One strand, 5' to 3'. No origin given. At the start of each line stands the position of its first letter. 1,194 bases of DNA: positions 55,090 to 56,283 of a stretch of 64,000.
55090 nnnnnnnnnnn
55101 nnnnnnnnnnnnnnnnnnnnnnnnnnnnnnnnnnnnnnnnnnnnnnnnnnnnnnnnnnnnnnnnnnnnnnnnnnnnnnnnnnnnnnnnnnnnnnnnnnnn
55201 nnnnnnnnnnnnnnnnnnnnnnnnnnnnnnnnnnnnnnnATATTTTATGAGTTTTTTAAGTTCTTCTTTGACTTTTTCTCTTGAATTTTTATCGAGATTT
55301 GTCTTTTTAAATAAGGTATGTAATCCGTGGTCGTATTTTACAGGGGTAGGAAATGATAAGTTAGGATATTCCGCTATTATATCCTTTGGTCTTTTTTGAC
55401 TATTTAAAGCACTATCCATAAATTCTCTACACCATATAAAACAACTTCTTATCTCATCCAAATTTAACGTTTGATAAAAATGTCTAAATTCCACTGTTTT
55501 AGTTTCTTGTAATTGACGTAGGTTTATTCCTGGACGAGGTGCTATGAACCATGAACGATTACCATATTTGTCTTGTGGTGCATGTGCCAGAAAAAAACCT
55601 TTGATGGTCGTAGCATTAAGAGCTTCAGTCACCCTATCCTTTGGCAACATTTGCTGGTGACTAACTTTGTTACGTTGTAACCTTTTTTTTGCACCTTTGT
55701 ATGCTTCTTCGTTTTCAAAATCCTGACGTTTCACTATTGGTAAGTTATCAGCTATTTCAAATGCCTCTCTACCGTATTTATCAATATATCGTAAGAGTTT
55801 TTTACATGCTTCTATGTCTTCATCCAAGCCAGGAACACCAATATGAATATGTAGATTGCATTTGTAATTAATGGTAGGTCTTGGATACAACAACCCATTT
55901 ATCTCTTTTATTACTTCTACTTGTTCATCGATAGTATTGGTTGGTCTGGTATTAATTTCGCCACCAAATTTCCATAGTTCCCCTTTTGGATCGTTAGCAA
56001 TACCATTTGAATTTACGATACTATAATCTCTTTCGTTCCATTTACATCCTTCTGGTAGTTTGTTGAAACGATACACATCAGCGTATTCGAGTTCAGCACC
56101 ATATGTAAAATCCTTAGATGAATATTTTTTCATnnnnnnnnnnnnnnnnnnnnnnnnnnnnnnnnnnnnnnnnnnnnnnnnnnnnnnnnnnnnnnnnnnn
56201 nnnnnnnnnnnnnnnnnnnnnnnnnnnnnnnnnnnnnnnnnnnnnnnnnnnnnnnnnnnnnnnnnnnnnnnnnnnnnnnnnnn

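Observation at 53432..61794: DNA base hypermodification cluster in an archaeal virus-like element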

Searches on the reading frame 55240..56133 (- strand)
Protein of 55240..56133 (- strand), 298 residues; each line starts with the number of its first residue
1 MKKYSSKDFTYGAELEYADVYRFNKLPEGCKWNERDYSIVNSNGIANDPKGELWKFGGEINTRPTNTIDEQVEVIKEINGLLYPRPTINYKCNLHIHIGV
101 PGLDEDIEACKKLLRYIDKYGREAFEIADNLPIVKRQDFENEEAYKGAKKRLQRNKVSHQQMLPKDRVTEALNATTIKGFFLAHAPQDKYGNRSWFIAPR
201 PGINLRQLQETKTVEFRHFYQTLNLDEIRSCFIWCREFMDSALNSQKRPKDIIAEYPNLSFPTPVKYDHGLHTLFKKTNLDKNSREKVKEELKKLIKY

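Call 59: find_homologous_proteins(query=window:55240-56133:-, max_evalue=0.001)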
Query seq(298 aa) (298 aa): 264 proteins with E <= 0.001 among 1053 candidates; the best 120 are listed.
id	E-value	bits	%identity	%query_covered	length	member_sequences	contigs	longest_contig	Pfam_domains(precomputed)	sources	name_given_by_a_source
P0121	4.2e-203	691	100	100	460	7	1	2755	PF01451.28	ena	-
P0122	2.7e-160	551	81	97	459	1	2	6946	PF01451.28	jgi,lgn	-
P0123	4.8e-120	418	61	99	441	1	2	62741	PF01451.28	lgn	-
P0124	2.4e-117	410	62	99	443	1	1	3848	PF01451.28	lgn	-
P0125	4.5e-110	386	56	98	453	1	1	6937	PF01451.28,PF12224.14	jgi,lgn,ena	-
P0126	3.2e-104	367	55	99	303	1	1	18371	PF12224.14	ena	-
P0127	1.5e-100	355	54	99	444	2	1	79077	PF01451.28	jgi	jgi:protein-tyrosine phosphatase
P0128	1.7e-100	354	56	99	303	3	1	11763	PF12224.14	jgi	-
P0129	1.9e-100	354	53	99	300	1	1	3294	PF12224.14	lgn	-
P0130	6.9e-100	352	53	98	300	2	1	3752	PF12224.14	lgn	-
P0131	1.8e-99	351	55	99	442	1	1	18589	PF01451.28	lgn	-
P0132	1.2e-98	348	54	98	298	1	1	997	PF12224.14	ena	-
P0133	2.8e-98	347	54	99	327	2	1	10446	PF12224.14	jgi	-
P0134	2.6e-97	344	53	99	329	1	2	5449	PF12224.14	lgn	-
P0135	6.4e-97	343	54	99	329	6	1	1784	PF12224.14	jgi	-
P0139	1.6e-92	328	51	98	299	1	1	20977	PF12224.14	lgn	-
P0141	4.0e-91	324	50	99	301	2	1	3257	PF12224.14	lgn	-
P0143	1.6e-90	322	51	97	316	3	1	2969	PF12224.14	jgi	jgi:hypothetical protein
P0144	1.3e-89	319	52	98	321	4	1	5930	PF12224.14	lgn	-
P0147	1.6e-88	315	50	99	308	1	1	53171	PF12224.14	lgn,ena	-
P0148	1.6e-88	315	50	98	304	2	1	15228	PF12224.14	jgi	jgi:hypothetical protein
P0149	2.2e-88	315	50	98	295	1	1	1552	PF12224.14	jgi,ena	-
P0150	2.9e-88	314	51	98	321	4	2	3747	PF12224.14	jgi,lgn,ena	-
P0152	4.8e-88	313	52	97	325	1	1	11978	PF12224.14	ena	-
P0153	9.2e-88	313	49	98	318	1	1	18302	PF12224.14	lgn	-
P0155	1.3e-86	309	49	97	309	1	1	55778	PF12224.14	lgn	-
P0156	1.5e-86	309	51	98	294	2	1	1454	PF12224.14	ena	-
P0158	6.5e-86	306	51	96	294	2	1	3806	PF12224.14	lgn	-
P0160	4.2e-85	304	49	99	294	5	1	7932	PF12224.14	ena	-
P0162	1.6e-84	302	48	99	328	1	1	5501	PF12224.14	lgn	-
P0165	9.3e-84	299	48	100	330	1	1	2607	PF12224.14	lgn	-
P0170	1.5e-81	292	48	99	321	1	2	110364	PF12224.14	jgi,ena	-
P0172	4.7e-81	290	50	97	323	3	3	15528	PF12224.14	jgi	jgi:hypothetical protein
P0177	1.1e-80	289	48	99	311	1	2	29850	PF12224.14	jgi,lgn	-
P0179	6.0e-80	287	48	99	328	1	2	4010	PF12224.14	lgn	-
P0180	1.2e-79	286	50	97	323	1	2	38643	PF12224.14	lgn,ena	-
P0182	2.2e-79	285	50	97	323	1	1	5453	PF12224.14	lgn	-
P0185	1.5e-78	282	48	98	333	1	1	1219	PF12224.14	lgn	-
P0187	2.0e-78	282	49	97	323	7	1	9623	PF12224.14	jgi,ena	-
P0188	2.7e-78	281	47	99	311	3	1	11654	PF12224.14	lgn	-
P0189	4.5e-78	281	49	99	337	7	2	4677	PF12224.14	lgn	-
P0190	8.7e-78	280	49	96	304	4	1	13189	PF12224.14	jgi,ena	-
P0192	2.1e-77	278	46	97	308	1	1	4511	PF12224.14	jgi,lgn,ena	jgi:hypothetical protein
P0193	4.0e-77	278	48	99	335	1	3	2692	PF12224.14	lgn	-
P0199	4.9e-76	274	46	96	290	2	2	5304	PF12224.14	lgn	-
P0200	6.8e-76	274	47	98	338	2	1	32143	PF12224.14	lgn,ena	-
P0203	8.5e-76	273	46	99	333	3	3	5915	PF12224.14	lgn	-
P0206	1.2e-75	273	46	98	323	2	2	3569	PF12224.14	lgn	-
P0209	1.8e-75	272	46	98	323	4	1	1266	PF12224.14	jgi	jgi:hypothetical protein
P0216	6.7e-75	270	48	98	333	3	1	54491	PF12224.14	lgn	-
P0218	1.2e-74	269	46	98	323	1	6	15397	PF12224.14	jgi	jgi:hypothetical protein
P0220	2.1e-74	269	47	98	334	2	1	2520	PF12224.14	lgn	-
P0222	2.2e-74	269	47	98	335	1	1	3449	PF12224.14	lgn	-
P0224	4.5e-74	268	46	100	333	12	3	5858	PF12224.14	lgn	-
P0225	5.4e-74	267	45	99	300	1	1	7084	PF12224.14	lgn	-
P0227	1.4e-73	266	45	99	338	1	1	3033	PF12224.14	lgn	-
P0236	8.0e-73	263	43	98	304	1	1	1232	PF12224.14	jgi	jgi:hypothetical protein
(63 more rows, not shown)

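Call 61: find_related_loci(query=A2, collection=viral_contigs, flank=9000)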
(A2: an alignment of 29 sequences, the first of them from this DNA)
Query A2 (298 aa) in viral_contigs; peptide patterns used: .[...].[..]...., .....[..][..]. (x = any residue, [..] = any of these).
433 stretches matched a pattern; 391 encode a relative of the query (tblastn E <= 1e-3); the best 80 are kept; 80 distinct loci.
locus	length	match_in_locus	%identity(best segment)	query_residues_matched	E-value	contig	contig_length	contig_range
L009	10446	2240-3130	54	3-297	9e-103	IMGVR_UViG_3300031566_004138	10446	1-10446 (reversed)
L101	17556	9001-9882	51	3-296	2e-98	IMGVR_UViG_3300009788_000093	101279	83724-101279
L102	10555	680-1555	51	4-297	1e-94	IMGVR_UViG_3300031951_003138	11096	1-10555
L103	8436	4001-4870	51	4-295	2e-94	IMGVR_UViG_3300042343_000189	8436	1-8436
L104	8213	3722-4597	51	4-297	1e-94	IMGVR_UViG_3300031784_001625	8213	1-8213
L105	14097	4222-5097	51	4-297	1e-94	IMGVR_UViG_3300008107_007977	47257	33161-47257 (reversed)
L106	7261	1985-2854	51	4-295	2e-94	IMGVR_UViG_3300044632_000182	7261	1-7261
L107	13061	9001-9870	51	4-295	2e-94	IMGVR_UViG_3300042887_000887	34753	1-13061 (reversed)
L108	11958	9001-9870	49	4-295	2e-94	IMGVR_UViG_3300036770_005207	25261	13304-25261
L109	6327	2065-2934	49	4-295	4e-94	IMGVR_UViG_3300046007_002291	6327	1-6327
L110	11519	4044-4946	50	3-298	7e-94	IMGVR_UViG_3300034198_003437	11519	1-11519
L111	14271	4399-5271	49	3-295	2e-93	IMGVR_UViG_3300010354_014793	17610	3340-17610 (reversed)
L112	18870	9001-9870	52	8-296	3e-92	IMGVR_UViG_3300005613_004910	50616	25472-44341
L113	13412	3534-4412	50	3-293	5e-92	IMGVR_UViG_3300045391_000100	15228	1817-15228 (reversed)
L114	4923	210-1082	49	4-298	2e-90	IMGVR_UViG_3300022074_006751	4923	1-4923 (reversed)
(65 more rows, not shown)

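Call 63: search_dna_similar(query=window:55240-56133:-, collection=phages, mode=protein, max_evalue=0.001, max_rows=25)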
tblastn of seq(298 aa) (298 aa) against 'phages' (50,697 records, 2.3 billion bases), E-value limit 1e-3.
Records with a match: 2; places in all: 2; records where one place covers at least 80% of the query: 2.
Best place of each record, by identity: <60% 2.
By first word of the organism name: phage 1; Vibrio 1.
By host as written in the record: - 1; Vibrio cyclitrophicus 1.
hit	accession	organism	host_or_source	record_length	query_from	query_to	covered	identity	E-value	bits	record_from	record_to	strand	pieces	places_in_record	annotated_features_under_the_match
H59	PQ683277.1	phage Simon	raw sewage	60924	9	281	92%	38.6%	2e-49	181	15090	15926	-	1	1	record has no annotation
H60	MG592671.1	Vibrio phage 2.275.O._10N.286.54.E11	Vibrio cyclitrophicus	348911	1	281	94%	30.2%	2e-30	126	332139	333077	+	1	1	hypothetical protein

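Call 65: get_annotated_region(hit=H60, flank=7000)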
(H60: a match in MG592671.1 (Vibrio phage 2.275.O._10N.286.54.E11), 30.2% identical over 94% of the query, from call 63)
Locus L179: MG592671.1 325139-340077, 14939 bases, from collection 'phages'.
description: Vibrio phage 2.275.O._10N.286.54.E11, partial genome.
organism: Vibrio phage 2.275.O._10N.286.54.E11 (NCBI taxid 1881285)
taxonomy: Viruses; Duplodnaviria; Heunggongvirae; Uroviricota; Caudoviricetes
host: Vibrio cyclitrophicus; source: iron chloride precipitation of 0.2um-filtered seawater, resuspended in oxalate solution; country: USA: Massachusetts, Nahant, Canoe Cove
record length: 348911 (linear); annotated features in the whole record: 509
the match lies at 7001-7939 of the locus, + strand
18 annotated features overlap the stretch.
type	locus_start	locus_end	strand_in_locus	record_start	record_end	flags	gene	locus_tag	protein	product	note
CDS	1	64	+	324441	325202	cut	-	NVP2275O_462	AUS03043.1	hypothetical protein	NVP2275O_462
CDS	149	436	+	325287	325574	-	-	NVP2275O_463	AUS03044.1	coil containing protein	NVP2275O_463; tara_best_match:OM-RGC.v1.033024750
CDS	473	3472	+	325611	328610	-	-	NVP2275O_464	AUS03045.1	hypothetical protein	NVP2275O_464; tara_best_match:OM-RGC.v1.000179962; cvp_best_match:NCBI_PEP_441462904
CDS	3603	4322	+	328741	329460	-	-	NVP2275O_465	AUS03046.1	hypothetical protein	NVP2275O_465; tara_best_match:OM-RGC.v1.011247444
CDS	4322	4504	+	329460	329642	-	-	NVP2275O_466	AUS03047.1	hypothetical protein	NVP2275O_466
CDS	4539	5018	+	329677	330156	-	-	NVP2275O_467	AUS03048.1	hypothetical protein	NVP2275O_467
CDS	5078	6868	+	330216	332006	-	-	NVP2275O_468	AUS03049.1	hypothetical protein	NVP2275O_468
CDS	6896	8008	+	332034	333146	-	-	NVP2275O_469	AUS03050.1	hypothetical protein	NVP2275O_469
CDS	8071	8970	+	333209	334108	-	-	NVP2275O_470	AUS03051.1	NADPH-dependent 7-cyano-7-deazaguanine reductase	NVP2275O_470; aclame_best_match:protein:vir:5432; tara_best_match:OM-RGC.v1.007061927; cvp_best_match:RF_PEP_34419358; ...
CDS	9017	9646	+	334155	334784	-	-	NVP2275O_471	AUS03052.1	putative vitamin uptake transporter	NVP2275O_471; tara_best_match:OM-RGC.v1.013376507; kegg:none|pfam:PF02592|cog:COG1738|egg:COG1738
CDS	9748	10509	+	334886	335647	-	-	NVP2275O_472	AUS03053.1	queuosine biosynthesis protein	NVP2275O_472; aclame_best_match:protein:vir:5433; tara_best_match:OM-RGC.v1.010569590; ...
CDS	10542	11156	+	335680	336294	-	-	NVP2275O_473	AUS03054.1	nucleophile aminohydrolase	NVP2275O_473; aclame_best_match:protein:vir:5434; tara_best_match:OM-RGC.v1.014960315; InterPro:IPR029055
CDS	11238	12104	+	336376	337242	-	-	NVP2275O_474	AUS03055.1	GTP cyclohydrolase I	NVP2275O_474; tara_best_match:OM-RGC.v1.012637756; InterPro:IPR020602; kegg:none|cog:COG0302|egg:COG0302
CDS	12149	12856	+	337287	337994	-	-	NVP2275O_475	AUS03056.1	von Willebrand factor type A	NVP2275O_475; InterPro:IPR002035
CDS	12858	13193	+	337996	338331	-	-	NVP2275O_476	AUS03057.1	winged helix-turn-helix DNA-binding domain protein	NVP2275O_476; InterPro:IPR011991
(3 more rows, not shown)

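Call 66: get_annotated_region(hit=H59, flank=9000)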
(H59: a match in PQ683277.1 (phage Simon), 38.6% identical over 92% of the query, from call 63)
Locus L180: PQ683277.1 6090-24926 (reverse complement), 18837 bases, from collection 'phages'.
description: UNVERIFIED: Phage Simon, complete genome.
organism: phage Simon (NCBI taxid 3386310)
taxonomy: Viruses
host: -; source: raw sewage; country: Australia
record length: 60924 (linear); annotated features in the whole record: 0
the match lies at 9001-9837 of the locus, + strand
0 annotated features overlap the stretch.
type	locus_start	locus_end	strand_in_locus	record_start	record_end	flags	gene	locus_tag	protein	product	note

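Call 111: search_protein_families(library=pfam, proteins=[L180:7614-8984:+, L180:5852-6805:+, L180:3108-4343:+, L180:4889-5503:+, L180:10581-11855:+, L180:11865-12485:+, L180:13518-14084:+, L180:14087-14767:+, L180:14774-16735:+, L180:7483-8349:+], max_evalue=0.01)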
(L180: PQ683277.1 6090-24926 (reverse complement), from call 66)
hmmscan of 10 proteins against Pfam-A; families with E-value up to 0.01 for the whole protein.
L180:7614-8984:+ (456 aa): 0 families

L180:5852-6805:+ (317 aa): 1 family
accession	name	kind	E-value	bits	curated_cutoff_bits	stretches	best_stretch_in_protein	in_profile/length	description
PF18724.6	ADDT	-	5.8e-15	56.1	26.2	1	44-206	17-181/232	Amino acid:DNA transferase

L180:3108-4343:+ (411 aa): 10 families
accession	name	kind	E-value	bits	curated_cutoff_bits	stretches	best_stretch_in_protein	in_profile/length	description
PF13604.12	AAA_30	-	7.6e-26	91.5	27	1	25-240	19-187/191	AAA domain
PF13245.12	AAA_19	-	7.9e-15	55.7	25.1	1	25-188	12-132/134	AAA domain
PF13538.12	UvrD_C_2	-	1.7e-13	50.6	27.4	1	361-408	2-52/52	UvrD-like helicase C-terminal domain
PF13401.12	AAA_22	-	2.3e-08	34.9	27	1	29-172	10-107/130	AAA domain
PF01443.25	Viral_helicase1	-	9.5e-07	29.3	21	0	117-189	25-101/228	Viral superfamily 1 RNA helicase core domain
PF05970.20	PIF1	-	1.3e-06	28.6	25.9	1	4-86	3-83/223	PIF1-like helicase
PF24883.2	NPHP3_N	-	0.00015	22.4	24.8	1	14-106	12-99/164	Nephrocystin 3, N-terminal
PF13191.12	AAA_16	-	0.00016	22.7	32.6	1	24-158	24-141/167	AAA ATPase domain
PF05127.21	NAT10_TcmA_helicase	-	0.0037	17.6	22.7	0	94-176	43-116/176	RNA cytidine acetyltransferase NAT10/TcmA, helicase domain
PF13086.12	AAA_11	-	0.0062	16.8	27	0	81-188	151-253/257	AAA domain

L180:4889-5503:+ (204 aa): 0 families

L180:10581-11855:+ (424 aa): 1 family
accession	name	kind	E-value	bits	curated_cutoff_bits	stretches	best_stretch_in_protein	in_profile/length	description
PF18723.6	HMUDK_hel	-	3.8e-42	145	25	1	140-409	5-276/281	5-hmdU DNA kinase, helical domain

L180:11865-12485:+ (206 aa): 1 family
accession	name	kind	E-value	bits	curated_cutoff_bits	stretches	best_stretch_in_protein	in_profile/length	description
PF18757.6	Nmad5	-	7.5e-20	72.3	27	1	16-198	1-205/206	Nucleotide modification associated domain 5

L180:13518-14084:+ (188 aa): 3 families
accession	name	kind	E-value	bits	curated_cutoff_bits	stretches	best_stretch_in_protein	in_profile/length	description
PF12917.13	YfbR-like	-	3e-09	37.3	25.9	1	21-100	12-100/182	5'-deoxynucleotidase YfbR-like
PF13023.12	HD_3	-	4.1e-09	37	22.5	1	30-102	18-95/165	HD domain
PF01966.28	HD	-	0.0054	17.5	22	1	36-92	2-69/116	HD domain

L180:14087-14767:+ (226 aa): 1 family
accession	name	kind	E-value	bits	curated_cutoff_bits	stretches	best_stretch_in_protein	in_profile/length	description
PF11753.13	DUF3310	-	1.8e-06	28.3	24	1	33-80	6-60/60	Protein of unknwon function (DUF3310)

L180:14774-16735:+ (653 aa): 1 family
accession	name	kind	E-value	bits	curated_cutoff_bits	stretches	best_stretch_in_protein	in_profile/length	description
PF00476.26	DNA_pol_A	-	1.3e-41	143.3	34.3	2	285-474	50-234/381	DNA polymerase family A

L180:7483-8349:+ (288 aa): 2 families
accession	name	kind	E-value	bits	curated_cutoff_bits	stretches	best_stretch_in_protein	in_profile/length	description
PF01266.30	DAO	-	6.4e-17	62.5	27.9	2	104-286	171-353/353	FAD dependent oxidoreductase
PF13450.12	NAD_binding_8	-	0.0056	17.4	21.9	0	7-35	1-29/68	NAD(P)-binding Rossmann-like domain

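Call 113: search_dna_similar(query=L180:7483-8349:+, collection=phages, mode=protein, max_evalue=0.001, max_rows=25)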
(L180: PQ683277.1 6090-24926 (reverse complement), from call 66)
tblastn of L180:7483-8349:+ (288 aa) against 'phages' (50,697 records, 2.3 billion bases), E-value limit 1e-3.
Records with a match: 20; places in all: 20; records where one place covers at least 80% of the query: 20.
Best place of each record, by identity: >=99% 1; <60% 19.
By first word of the organism name: Pseudomonas 17; phage 1; Rhizobium 1; Stenotrophomonas 1.
By host as written in the record: Pseudomonas aeruginosa 11; Pseudomonas sp. 3; - 1; Pseudomonas aeruginosa PA14 1; Pseudomonas luteola 1; Pseudomonas aeruginosa PAO-1 1; Rhizobium sp. N4311 1; Stenotrophomonas maltophilia 1.
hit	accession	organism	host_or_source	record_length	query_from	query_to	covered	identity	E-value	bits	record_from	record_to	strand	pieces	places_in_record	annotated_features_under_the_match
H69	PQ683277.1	phage Simon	raw sewage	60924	1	288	100%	100.0%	0e+0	587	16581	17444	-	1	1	record has no annotation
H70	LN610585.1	Pseudomonas phage vB_PaeS_PAO1_Ab20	Pseudomonas aeruginosa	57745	2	285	99%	43.0%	4e-59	208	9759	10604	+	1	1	record has no annotation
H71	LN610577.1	Pseudomonas phage vB_PaeS_PAO1_Ab18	Pseudomonas aeruginosa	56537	2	285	99%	42.7%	7e-58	205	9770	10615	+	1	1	ORF10: hypothetical protein | ORF09: hypothetical protein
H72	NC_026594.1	Pseudomonas phage vB_PaeS_PAO1_Ab18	Pseudomonas aeruginosa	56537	2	285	99%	42.7%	7e-58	205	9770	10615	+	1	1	ORF10: hypothetical protein | ORF09: hypothetical protein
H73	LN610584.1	Pseudomonas phage vB_PaeS_PAO1_Ab19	Pseudomonas aeruginosa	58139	2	285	99%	42.7%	9e-58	204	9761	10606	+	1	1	record has no annotation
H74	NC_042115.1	Pseudomonas phage vB_PaeS_PAO1_Ab19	Pseudomonas aeruginosa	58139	2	285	99%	42.7%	9e-58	204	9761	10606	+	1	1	hypothetical protein (x2)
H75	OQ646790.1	Pseudomonas phage PA_LZ03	Pseudomonas aeruginosa PA14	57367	1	285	99%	42.2%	3e-57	203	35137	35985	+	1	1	putative FAD dependent oxidoreductase | hypothetical protein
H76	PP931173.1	Pseudomonas phage PAKlein3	Pseudomonas aeruginosa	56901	2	285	99%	42.3%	1e-57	204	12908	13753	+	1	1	VFDB virulence factor protein | hypothetical protein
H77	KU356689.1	Pseudomonas phage ZC01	Pseudomonas aeruginosa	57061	1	285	99%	42.0%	4e-57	203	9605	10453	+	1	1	hypothetical protein (x2)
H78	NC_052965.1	Pseudomonas phage ZC01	Pseudomonas aeruginosa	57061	1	285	99%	42.0%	4e-57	203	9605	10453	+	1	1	hypothetical protein (x2)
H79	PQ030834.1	Pseudomonas phage phiW8-1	Pseudomonas aeruginosa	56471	1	285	99%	42.0%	6e-57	202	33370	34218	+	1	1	record has no annotation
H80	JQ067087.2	Pseudomonas phage PaMx11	Pseudomonas aeruginosa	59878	1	285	99%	41.6%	2e-56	201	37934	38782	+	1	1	putative FAD dependent oxidoreductase | hypothetical protein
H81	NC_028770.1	Pseudomonas phage PaMx11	Pseudomonas aeruginosa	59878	1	285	99%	41.6%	2e-56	201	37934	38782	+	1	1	putative FAD dependent oxidoreductase | hypothetical protein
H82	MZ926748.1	Pseudomonas phage AIIMS-Plu-RaNi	Pseudomonas luteola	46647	1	285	99%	40.6%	2e-55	197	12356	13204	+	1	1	putative FAD dependent oxidoreductase | hypothetical protein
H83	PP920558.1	Pseudomonas phage Lucjan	Pseudomonas aeruginosa PAO-1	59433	2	285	99%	40.8%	1e-51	187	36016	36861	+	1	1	hypothetical protein (x2)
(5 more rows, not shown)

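Call 114: get_annotated_region(hit=H81, flank=2500)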
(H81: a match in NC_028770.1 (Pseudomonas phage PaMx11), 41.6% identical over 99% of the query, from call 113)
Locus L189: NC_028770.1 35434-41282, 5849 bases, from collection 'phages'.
description: Pseudomonas phage PaMx11, complete genome.
organism: Pseudomonas phage PaMx11 (NCBI taxid 1175657)
taxonomy: Viruses; Duplodnaviria; Heunggongvirae; Uroviricota; Caudoviricetes; Mesyanzhinovviridae; Bradleyvirinae; Abidjanvirus; Pseudomonas virus PaMx11
host: Pseudomonas aeruginosa; source: environmental water sample; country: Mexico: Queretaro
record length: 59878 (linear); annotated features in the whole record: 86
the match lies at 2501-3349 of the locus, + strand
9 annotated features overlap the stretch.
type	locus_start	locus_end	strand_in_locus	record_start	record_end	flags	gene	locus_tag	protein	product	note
CDS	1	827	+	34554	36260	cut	nrdA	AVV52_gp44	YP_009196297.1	ribonucleotide reductase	-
regulatory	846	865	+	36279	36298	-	-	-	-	terminator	terminator_3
CDS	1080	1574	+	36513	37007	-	-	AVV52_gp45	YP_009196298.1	hypothetical protein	-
CDS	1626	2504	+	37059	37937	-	-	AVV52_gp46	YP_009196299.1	hypothetical protein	-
CDS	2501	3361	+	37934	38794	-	-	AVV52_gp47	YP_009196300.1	putative FAD dependent oxidoreductase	-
CDS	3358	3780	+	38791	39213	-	-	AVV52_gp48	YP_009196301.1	acetyltransferase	-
CDS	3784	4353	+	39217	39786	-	-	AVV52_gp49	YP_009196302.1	terminase small subunit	-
CDS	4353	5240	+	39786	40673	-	-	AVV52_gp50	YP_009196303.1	hypothetical protein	-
CDS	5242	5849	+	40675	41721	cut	-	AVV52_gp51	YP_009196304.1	thymidylate synthase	-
